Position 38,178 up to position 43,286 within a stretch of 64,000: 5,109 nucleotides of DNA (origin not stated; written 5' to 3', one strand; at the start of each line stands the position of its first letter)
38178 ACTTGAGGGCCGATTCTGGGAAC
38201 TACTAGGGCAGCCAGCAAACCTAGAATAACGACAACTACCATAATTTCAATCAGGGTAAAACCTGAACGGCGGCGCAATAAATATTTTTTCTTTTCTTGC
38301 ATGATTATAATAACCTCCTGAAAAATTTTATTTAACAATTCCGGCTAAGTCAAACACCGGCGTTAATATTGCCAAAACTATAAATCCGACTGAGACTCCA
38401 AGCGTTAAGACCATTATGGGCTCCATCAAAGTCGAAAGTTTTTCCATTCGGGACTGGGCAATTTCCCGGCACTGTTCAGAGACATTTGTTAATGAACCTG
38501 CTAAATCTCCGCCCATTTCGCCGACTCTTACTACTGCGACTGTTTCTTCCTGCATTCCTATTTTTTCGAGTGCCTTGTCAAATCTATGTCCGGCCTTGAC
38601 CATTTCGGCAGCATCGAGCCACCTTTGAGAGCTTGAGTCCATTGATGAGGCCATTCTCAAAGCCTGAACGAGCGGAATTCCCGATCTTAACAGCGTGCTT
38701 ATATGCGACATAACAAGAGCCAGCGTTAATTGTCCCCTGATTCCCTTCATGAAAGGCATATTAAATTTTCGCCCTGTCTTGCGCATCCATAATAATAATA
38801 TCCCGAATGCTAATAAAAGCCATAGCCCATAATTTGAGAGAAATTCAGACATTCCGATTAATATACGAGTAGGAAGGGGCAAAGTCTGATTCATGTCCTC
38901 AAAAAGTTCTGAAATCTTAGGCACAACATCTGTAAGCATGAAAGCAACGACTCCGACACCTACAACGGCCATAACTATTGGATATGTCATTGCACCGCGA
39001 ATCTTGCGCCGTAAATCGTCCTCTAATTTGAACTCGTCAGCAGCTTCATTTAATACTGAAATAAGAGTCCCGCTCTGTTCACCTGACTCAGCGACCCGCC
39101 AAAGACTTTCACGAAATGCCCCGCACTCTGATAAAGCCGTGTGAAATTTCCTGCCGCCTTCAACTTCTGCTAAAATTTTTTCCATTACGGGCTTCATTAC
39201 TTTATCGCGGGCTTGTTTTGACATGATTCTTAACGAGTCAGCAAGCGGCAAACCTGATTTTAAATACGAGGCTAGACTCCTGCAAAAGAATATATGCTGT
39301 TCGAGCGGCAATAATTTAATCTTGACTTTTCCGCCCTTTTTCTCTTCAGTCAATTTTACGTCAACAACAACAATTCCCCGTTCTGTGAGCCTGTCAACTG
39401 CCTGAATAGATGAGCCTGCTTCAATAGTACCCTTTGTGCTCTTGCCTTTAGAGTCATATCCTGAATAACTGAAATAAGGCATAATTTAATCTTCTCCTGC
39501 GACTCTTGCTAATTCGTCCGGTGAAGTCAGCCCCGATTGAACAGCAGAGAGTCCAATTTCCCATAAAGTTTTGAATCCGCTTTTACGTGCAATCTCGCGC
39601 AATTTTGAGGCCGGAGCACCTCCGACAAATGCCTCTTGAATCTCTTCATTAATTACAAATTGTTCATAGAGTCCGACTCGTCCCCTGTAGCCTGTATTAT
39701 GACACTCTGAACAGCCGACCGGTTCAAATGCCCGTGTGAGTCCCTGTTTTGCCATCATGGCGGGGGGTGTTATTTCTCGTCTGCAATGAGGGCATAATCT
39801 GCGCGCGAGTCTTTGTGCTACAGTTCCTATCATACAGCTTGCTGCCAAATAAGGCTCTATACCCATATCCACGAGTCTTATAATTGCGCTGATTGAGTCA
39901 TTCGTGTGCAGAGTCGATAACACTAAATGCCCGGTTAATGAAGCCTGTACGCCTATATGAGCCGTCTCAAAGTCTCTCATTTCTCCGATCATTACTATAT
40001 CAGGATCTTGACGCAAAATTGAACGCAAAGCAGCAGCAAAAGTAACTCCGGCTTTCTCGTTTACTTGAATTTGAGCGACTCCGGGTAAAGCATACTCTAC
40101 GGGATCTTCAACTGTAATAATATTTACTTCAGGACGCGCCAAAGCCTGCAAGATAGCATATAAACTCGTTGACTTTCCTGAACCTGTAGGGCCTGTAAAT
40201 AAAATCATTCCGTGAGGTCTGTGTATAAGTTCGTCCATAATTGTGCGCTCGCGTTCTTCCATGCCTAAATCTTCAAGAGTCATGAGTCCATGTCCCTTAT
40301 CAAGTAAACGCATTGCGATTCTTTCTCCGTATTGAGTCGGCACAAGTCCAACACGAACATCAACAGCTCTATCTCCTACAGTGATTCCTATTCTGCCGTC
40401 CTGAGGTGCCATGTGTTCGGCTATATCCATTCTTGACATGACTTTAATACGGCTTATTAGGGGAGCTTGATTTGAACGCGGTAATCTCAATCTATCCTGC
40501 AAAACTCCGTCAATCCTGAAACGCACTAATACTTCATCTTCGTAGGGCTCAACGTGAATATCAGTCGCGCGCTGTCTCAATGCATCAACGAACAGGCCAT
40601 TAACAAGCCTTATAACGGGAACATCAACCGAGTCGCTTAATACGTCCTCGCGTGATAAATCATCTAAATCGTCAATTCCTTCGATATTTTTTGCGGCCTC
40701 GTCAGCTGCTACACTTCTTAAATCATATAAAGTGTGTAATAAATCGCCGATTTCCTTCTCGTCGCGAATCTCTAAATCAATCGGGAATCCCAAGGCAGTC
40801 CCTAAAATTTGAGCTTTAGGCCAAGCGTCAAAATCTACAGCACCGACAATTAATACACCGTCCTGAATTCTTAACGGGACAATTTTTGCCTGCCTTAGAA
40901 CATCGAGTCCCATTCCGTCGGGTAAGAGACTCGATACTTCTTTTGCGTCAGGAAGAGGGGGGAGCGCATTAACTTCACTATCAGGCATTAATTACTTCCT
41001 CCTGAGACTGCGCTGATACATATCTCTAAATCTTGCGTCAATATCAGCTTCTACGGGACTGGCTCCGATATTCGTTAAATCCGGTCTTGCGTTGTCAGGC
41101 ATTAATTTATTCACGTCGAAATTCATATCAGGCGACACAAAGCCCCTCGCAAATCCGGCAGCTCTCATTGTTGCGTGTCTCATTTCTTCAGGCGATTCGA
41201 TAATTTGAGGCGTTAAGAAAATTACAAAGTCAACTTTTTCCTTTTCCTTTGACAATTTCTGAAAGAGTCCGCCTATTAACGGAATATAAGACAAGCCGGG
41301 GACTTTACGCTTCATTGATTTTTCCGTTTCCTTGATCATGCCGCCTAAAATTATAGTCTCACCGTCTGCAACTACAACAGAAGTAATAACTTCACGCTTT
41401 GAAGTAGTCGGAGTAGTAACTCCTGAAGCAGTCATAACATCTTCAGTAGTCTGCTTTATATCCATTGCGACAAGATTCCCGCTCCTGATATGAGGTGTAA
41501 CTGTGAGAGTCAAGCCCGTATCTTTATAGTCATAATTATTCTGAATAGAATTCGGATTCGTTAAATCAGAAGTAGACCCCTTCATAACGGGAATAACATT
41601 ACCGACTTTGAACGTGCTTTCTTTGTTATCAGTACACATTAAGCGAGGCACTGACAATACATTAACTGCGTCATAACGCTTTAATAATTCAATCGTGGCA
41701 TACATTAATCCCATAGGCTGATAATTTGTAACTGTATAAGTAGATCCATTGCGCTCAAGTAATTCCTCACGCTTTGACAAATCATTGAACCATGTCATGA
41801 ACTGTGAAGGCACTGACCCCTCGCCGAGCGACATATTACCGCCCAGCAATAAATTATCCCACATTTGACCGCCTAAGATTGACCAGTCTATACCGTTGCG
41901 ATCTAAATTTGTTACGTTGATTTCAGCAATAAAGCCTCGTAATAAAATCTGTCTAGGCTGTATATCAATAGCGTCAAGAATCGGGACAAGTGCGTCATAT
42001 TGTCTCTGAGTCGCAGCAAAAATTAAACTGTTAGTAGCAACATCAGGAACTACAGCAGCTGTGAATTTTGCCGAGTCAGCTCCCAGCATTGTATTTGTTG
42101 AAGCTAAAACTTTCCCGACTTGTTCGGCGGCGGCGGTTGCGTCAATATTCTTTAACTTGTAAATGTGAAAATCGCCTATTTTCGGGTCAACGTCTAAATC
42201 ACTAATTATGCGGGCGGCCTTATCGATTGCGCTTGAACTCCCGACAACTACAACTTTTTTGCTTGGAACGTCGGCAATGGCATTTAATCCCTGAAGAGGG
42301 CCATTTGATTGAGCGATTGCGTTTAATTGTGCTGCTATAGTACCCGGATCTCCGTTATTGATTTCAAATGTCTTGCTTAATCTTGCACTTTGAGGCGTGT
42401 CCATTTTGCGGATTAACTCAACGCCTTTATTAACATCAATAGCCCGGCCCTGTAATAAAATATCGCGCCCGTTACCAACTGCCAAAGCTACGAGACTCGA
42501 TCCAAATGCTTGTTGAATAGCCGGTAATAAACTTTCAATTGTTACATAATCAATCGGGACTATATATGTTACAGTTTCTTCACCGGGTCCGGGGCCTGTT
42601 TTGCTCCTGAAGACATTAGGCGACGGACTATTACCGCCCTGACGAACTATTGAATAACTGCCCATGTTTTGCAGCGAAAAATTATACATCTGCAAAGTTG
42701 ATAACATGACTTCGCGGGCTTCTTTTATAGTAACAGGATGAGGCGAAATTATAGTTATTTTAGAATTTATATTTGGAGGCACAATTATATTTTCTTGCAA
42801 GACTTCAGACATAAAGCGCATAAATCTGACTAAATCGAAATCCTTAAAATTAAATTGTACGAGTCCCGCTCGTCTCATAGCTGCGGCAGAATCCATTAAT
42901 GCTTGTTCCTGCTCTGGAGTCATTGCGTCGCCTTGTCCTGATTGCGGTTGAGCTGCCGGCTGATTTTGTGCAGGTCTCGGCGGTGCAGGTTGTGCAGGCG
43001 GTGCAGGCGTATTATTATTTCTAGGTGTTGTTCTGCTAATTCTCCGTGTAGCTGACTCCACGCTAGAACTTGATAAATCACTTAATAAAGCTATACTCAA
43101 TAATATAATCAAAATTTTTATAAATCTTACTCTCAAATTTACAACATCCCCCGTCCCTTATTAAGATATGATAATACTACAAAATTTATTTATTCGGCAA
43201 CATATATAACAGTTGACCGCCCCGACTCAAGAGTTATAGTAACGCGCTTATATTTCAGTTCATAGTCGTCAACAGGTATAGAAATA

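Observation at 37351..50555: Complete T2SS-like secretion/pseudopilus locus with a scrambled gene order and no prepilin peptidase in view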

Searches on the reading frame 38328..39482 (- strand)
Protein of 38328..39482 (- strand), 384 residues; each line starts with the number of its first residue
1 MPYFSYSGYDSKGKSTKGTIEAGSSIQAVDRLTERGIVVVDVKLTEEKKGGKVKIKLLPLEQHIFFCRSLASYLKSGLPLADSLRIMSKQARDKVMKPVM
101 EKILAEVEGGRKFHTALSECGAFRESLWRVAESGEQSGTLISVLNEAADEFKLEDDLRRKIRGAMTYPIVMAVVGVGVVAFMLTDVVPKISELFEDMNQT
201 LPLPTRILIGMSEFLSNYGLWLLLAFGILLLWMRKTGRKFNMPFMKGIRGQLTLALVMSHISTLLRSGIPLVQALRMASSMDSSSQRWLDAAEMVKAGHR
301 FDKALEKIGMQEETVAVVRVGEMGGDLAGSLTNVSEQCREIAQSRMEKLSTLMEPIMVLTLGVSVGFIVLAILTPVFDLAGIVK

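Call 5: search_protein_families(library=ncbifam, proteins=[window:38328-39482:-], max_evalue=0.01)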
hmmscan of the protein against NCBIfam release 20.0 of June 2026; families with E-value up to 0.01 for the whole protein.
window:38328-39482:- (384 aa): 6 families
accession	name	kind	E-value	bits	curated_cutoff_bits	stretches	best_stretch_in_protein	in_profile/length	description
TIGR02120.1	GspF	equivalog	2.7e-77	260.7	424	1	4-380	1-398/401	type II secretion system inner membrane protein GspF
NF052607.1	T4PiliAsmPilCThrm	equivalog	1.7e-55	188.7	700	1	1-381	1-402/406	type IV pilus assembly protein PilC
NF007861.0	PRK10573.1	equivalog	4.3e-48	164.3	401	1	4-383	7-398/401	protein transport protein HofC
NF047826.1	T3SSXpsF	equivalog_domain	1.1e-44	152.9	650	1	1-382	1-403/405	type II secretion system protein XpsF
NF052606.1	T4PiliAsmPilCMyx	equivalog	2.2e-44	152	700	1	2-384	20-419/419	type IV pilus assembly protein PilC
NF041012.2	T4P_ComGB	equivalog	1.1e-32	113.7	240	1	62-379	2-330/332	competence type IV pilus assembly protein ComGB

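Call 6: search_protein_families(library=pfam, proteins=[window:38328-39482:-], max_evalue=0.01)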
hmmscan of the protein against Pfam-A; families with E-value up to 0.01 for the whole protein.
window:38328-39482:- (384 aa): 1 family
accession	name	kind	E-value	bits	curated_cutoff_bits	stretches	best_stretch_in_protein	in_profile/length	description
PF00482.28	T2SSF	-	1e-50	171.3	25.2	2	66-188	1-125/125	Type II secretion system (T2SS), protein F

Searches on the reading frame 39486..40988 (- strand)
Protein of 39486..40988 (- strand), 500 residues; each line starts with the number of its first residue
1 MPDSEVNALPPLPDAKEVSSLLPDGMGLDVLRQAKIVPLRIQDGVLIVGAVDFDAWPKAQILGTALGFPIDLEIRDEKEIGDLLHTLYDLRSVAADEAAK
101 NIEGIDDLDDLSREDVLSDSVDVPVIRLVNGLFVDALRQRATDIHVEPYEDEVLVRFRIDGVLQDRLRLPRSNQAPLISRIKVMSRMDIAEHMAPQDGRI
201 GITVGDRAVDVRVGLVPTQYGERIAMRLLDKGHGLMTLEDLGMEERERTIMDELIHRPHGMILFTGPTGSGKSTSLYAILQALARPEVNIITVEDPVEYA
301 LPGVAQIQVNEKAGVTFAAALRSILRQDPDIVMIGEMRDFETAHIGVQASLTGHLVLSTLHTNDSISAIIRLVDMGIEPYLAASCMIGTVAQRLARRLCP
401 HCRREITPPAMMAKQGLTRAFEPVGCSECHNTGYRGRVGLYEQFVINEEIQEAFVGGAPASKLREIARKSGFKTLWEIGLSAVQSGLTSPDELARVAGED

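Call 3: search_protein_families(library=pfam, proteins=[window:39486-40988:-], max_evalue=0.01)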
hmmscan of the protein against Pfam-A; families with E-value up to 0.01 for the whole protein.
window:39486-40988:- (500 aa): 9 families
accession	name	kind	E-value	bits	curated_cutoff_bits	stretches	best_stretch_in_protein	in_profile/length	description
PF00437.27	T2SSE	-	2.1e-131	438.4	24.9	1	122-494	5-369/370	Type II/IV secretion system protein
PF13555.12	AAA_29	-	0.00013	22.1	27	1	257-283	20-46/61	P-loop containing region of AAA domain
PF05157.20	MshEN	-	0.00018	21.9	23.1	1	14-91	9-87/90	MshEN domain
PF13476.12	AAA_23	-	0.00065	20.8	27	1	259-283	19-43/201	AAA domain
PF25199.1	nSTAND_NTPase5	-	0.00072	19.8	34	1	257-302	39-85/145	Novel STAND NTPase 5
PF13401.12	AAA_22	-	0.001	19.8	27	1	258-295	4-43/130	AAA domain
PF13604.12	AAA_30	-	0.0012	19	27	1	248-315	7-68/191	AAA domain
PF01580.24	FtsK_SpoIIIE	-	0.0041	17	24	0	247-285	28-65/221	FtsK/SpoIIIE family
PF13191.12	AAA_16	-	0.0049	17.8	32.6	0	256-326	22-80/167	AAA ATPase domain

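Call 4: search_protein_families(library=ncbifam, proteins=[window:39486-40988:-], max_evalue=0.01)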
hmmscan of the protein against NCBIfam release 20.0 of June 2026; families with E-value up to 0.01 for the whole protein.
window:39486-40988:- (500 aa): 21 families
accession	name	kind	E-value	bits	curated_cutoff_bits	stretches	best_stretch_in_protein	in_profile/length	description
TIGR02533.1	type_II_gspE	equivalog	3.4e-170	566.9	630.25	1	28-496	6-485/486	type II secretion system ATPase GspE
TIGR02538.1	type_IV_pilB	equivalog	2.8e-155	518.1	675.65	1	27-497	75-562/564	type IV-A pilus assembly ATPase PilB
NF007755.0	PRK10436.1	equivalog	4e-129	431.3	617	1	56-499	58-461/465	type II secretion system protein GspE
NF053534.1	T4PilAsmATPsTfpB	equivalog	2.9e-125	418.9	850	1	26-497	97-582/584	type IV pilus assembly ATPase TfpB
NF041000.1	ATPase_ComGA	equivalog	2.8e-74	249.5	300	1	132-395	3-265/267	competence type IV pilus ATPase ComGA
TIGR01420.1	pilT_fam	subfamily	5.3e-48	164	319.1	1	132-376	5-243/343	PilT/PilU family type 4a pilus ATPase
TIGR02525.1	plasmid_TraJ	equivalog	2.5e-26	92.6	368.3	1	197-375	89-272/372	plasmid transfer ATPase TraJ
TIGR02524.1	dot_icm_DotB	equivalog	6.2e-19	68.4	463.3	1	254-374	129-258/358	Dot/Icm type IV secretion system ATPase DotB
NF058587.1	archaellum_moto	equivalog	1.4e-15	57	550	1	262-376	278-397/527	archaellum flagellar ATPase motor FlaI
TIGR02788.1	VirB11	equivalog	4e-13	49.1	249.95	1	261-379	146-269/308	P-type DNA transfer ATPase VirB11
TIGR02782.1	TrbB_P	equivalog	4.5e-13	49.2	304.55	1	245-374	123-254/303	P-type conjugative transfer ATPase TrbB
NF010469.0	PRK13894.1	subfamily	1.5e-11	44.2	508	1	245-373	136-265/320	conjugal transfer ATPase TrbB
TIGR03819.1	heli_sec_ATPase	hypoth_equivalog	3.3e-11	42.9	373.15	1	182-383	104-308/340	TadA family conjugal transfer-associated ATPase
NF053672.1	bindosome_BasE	exception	5.4e-11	41.9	1000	1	262-375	273-391/512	bindosome assembly system ATPase subunit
NF010407.0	PRK13833.1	subfamily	9.1e-11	41.7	499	1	249-376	135-263/323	conjugal transfer protein TrbB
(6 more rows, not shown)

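Call 28: search_solved_structures(query=window:39486-40988:-, max_evalue=1e-20)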
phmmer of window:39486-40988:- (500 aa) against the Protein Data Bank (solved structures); distinct sequences matched with E-value up to 1e-20: 20.
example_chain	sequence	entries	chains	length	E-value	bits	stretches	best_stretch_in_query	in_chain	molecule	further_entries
5zfr_A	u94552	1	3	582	2.2e-116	392.7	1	28-497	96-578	Type IV pilus biogenesis ATPase PilB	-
5tsg_B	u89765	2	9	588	3.3e-115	388.9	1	28-497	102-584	Type IV pilus biogenesis ATPase PilB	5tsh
6olj_C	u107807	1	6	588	4e-115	388.6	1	28-497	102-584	Type IV pilus biogenesis ATPase PilB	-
4kss_A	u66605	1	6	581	3.9e-114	385.3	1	113-499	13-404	Type II secretion system protein E, hemolysin-coregulated protein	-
4ksr_A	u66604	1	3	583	4e-114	385.3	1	113-499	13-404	Type II secretion system protein E, Hemolysin-coregulated protein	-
1p9r_A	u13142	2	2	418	5.1e-114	384.9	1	112-495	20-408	General secretion pathway protein E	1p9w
4pht_A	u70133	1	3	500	1.8e-113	383.1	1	112-499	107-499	General secretory pathway protein E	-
3jc8_Ba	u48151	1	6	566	3.1e-111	375.8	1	36-494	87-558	Type IV-A pilus assembly ATPase PilB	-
5oiu_A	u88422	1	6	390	1.1e-106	360.8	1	129-493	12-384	Type IV pilus assembly protein PilF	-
5it5_F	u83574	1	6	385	1.2e-106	360.6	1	129-493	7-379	ATP binding motif-containing protein PilF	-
6ejf_A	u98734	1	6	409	1.4e-106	360.4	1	129-495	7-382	Type IV pilus assembly protein PilF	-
6f8l_G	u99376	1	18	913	7e-106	358.1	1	127-494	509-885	Type IV pilus assembly protein PilF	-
8dze_A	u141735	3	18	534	7.8e-33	117.2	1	107-407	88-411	BfpD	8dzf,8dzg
5zfq_A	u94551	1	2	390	5.7e-32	114.4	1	138-380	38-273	Twitching motility pilus retraction protein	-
2ewv_A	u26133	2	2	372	1e-31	113.5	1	134-375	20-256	twitching motility protein PilT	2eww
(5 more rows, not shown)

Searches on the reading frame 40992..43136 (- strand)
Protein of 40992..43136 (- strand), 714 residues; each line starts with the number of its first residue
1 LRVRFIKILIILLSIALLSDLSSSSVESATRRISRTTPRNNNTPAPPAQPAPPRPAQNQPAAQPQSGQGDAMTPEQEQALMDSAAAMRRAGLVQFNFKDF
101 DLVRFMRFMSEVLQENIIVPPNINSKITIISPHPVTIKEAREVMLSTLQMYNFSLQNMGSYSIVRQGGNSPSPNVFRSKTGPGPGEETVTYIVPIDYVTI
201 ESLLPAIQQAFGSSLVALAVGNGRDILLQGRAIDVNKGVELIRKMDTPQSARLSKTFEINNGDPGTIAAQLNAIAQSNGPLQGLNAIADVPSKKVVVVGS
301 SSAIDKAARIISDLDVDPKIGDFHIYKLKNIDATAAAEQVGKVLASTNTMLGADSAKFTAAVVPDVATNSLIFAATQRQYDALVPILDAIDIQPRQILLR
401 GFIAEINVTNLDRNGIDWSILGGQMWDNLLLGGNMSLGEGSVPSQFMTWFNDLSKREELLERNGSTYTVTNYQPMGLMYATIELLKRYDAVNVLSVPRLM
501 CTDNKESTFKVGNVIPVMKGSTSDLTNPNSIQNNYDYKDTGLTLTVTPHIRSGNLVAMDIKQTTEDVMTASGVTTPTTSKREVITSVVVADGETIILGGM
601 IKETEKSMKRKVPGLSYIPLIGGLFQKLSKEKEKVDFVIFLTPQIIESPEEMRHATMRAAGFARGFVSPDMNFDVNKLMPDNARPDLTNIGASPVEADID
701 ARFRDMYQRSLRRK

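Call 3: search_protein_families(library=pfam, proteins=[window:40992-43136:-], max_evalue=0.01)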
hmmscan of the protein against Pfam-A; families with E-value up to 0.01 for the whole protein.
window:40992-43136:- (714 aa): 3 families
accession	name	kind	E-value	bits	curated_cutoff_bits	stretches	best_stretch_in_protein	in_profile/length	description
PF00263.26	Secretin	-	7.5e-43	146.5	27.5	1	485-647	2-169/169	Bacterial type II and III secretion system protein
PF03958.22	Secretin_N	-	8.4e-19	68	28.2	2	324-396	2-69/69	Bacterial type II/III secretion system short domain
PF21305.2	type_II_gspD_N0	-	2.4e-14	53.4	27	1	95-158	1-64/71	GspD-like, N0 domain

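Call 4: search_protein_families(library=ncbifam, proteins=[window:40992-43136:-], max_evalue=0.01)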
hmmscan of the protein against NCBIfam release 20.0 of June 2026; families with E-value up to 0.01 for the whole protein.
window:40992-43136:- (714 aa): 9 families
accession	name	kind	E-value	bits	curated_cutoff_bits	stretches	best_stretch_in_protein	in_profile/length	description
TIGR02517.1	type_II_gspD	equivalog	1.5e-107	360.6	351.35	1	95-654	1-598/600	type II secretion system secretin GspD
TIGR02515.1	IV_pilus_PilQ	subfamily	1.1e-44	153.1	284.35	1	358-647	133-428/428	type IV pilus secretin PilQ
TIGR02519.1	pilus_MshL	equivalog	2.5e-34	118.6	250.2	1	372-646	11-290/290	pilus (MSHA type) biogenesis protein MshL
NF010083.0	PRK13568.1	equivalog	2.9e-29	102.1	554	2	485-647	259-418/419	DNA uptake porin HofQ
TIGR02516.1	type_III_yscC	equivalog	8.9e-28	97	238.45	1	348-647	187-462/463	type III secretion system outer membrane ring subunit SctC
NF007851.2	PRK10560.1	exception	1.7e-19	69.9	598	1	361-647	145-410/412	DNA uptake porin HofQ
NF042912.1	Amuc_1098_fam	equivalog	1.1e-18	66.7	750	1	561-647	711-797/805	Amuc_1098 family type IV pilus outer membrane protein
NF011873.0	PRK15346.1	equivalog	1.9e-12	46.7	524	1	542-635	385-483/499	EscC/YscC/HrcC family type III secretion system outer membrane ring protein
TIGR02520.1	pilus_B_mal_scr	equivalog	0.0016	17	287.65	0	562-643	432-511/513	PilN family type IVB pilus formation outer membrane protein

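Call 27: search_solved_structures(query=window:40992-43136:-, max_evalue=0.001)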
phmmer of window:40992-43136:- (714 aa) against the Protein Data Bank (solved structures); distinct sequences matched with E-value up to 0.001: 29.
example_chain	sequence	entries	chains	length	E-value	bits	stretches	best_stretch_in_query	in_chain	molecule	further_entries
5wq7_A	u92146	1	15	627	9.5e-54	186.2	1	96-653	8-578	Putative type II secretion system protein D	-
5wq8_A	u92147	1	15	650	1.9e-50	175.3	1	96-662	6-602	Type II secretion system protein D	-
5wq9_A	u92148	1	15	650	1.2e-49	172.6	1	96-662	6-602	Type II secretion system protein D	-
5zdh_A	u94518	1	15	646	2.9e-46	161.5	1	95-665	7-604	Type II secretion system protein D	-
6hcg_A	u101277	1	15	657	1.6e-42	149.2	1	94-656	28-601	Type II secretion system protein D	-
5wln_G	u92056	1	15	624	1.3e-40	142.9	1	94-648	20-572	Type II secretion system protein D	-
6i1y_A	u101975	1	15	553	2.3e-38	135.4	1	188-692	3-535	General secretion pathway protein GspD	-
9k8v_A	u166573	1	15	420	8.4e-34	120.3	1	359-662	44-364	General secretion pathway protein D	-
6i1x_A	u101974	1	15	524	7.1e-32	114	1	185-647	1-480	Type II secretion system protein D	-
5w68_A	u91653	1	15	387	2.7e-28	102.1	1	354-664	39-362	Putative type II secretion protein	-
9x0w_A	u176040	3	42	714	9.2e-21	77.3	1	303-647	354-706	Fimbrial assembly protein PilQ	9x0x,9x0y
6ve2_A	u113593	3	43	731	9.7e-21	77.2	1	304-647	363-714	Fimbrial assembly protein PilQ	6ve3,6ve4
6w6m_A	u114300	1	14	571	4.6e-19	71.6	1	361-646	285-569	Type IV pilus secretin PilQ family protein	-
7ofh_A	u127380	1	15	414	1.2e-16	63.6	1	362-642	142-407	Virion export protein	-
3jc8_Qa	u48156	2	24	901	1.8e-16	63.1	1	361-647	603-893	PilQ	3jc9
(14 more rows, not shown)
